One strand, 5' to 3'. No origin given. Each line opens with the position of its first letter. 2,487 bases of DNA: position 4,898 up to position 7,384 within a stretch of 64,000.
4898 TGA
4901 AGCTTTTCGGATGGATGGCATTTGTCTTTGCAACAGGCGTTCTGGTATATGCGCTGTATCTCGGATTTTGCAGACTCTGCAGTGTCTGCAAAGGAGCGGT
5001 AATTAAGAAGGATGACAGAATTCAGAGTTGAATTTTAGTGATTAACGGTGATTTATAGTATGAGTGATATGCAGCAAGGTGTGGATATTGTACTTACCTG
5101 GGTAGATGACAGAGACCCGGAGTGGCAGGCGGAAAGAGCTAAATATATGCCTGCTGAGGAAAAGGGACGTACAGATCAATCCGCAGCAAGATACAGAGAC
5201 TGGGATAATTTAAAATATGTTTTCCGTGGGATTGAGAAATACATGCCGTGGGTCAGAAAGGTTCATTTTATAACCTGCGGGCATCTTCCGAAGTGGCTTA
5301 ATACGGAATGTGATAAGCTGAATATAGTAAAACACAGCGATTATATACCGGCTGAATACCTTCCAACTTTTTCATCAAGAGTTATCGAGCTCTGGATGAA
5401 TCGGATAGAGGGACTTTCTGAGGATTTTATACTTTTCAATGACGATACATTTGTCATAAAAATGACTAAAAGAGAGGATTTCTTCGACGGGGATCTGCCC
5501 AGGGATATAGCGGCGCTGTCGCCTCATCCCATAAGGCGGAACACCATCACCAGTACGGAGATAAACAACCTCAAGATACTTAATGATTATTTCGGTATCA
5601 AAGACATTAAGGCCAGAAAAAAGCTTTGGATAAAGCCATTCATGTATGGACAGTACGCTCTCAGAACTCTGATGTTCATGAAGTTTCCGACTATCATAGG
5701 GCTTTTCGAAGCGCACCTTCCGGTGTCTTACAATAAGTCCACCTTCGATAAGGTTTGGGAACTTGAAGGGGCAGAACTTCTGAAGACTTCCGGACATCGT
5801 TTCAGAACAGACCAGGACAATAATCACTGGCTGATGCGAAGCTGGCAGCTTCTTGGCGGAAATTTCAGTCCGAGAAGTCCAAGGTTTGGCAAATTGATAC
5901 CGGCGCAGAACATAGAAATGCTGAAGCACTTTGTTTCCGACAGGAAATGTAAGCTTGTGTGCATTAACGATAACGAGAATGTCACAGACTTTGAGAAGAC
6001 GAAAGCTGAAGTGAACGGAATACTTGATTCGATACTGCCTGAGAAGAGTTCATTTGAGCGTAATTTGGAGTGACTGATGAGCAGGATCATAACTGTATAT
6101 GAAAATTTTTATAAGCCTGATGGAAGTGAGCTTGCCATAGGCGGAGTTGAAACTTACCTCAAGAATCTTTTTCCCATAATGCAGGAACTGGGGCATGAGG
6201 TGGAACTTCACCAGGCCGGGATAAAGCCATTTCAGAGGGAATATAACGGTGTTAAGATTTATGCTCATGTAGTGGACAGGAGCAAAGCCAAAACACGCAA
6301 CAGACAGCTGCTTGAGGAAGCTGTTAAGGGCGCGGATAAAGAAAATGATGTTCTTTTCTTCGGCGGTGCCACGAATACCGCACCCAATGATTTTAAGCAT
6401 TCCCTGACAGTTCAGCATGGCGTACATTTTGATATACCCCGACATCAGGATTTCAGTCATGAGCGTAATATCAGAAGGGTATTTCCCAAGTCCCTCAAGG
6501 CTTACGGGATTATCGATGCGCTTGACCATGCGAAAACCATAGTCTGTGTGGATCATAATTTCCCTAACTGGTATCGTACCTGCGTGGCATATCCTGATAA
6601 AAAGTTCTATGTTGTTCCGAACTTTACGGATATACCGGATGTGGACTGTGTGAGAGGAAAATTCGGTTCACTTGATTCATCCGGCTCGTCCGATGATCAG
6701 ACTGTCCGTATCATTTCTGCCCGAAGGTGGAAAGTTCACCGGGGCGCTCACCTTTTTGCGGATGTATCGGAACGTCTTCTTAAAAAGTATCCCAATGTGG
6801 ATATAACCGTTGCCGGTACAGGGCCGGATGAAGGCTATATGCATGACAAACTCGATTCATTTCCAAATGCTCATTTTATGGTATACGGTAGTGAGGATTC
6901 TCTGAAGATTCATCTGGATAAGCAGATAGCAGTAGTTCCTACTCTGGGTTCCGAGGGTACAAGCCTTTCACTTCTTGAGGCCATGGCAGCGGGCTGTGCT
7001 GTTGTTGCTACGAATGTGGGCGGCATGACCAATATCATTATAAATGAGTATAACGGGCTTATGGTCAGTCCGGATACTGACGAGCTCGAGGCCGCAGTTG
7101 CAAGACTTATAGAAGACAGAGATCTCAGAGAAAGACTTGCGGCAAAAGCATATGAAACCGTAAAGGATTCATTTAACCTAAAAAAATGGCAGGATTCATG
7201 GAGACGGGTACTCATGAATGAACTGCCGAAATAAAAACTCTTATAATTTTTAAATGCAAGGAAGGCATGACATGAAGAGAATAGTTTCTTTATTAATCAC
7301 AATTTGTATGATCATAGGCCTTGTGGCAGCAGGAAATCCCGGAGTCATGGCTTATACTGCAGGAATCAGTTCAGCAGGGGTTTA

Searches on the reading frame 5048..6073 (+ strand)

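Call 75: search_protein_families(library=pfam, proteins=[window:5048-6073:+], max_evalue=0.00001)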
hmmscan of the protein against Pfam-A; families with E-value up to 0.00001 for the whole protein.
window:5048-6073:+ (341 aa): 4 families
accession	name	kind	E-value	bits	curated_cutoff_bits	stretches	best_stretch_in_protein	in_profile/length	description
PF11380.13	Stealth_CR2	-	8.5e-40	135.7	39.4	1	48-148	1-102/108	Stealth protein CR2, conserved region 2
PF17101.10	Stealth_CR1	-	2e-09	37.4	27.2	1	12-36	3-27/29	Stealth protein CR1, conserved region 1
PF17102.10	Stealth_CR3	-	5.2e-07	29.9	24.2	1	222-261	1-40/49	Stealth protein CR3, conserved region 3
PF17103.10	Stealth_CR4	-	5.9e-06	26.6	27.4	0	298-339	6-46/55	Stealth protein CR4, conserved region 4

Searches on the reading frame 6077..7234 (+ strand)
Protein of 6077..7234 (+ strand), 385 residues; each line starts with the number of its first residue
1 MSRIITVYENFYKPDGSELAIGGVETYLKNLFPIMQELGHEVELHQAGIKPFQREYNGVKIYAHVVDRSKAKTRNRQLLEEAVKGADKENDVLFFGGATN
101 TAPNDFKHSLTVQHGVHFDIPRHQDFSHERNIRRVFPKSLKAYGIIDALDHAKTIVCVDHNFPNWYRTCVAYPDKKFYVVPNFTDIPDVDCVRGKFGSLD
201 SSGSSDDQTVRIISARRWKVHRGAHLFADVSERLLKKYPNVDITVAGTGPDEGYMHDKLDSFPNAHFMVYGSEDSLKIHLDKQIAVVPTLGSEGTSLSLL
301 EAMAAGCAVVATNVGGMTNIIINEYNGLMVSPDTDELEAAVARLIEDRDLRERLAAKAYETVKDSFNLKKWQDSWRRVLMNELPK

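Call 75: search_protein_families(library=pfam, proteins=[window:6077-7234:+], max_evalue=0.00001)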
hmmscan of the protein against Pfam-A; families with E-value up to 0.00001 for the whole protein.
window:6077-7234:+ (385 aa): 4 families
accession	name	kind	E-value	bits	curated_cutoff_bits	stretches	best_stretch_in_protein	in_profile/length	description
PF00534.26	Glycos_transf_1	-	1.7e-23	83.5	26.4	1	206-360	12-171/172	Glycosyl transferases group 1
PF13692.12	Glyco_trans_1_4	-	8.7e-21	75.1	27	1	216-347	8-142/142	Glycosyl transferases group 1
PF13524.12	Glyco_trans_1_2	-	2.5e-08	34.4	25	1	239-370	13-137/144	Glycosyl transferase-like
PF13439.12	Glyco_transf_4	-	6.4e-06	26.7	28.5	0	21-185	1-167/170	Glycosyltransferase Family 4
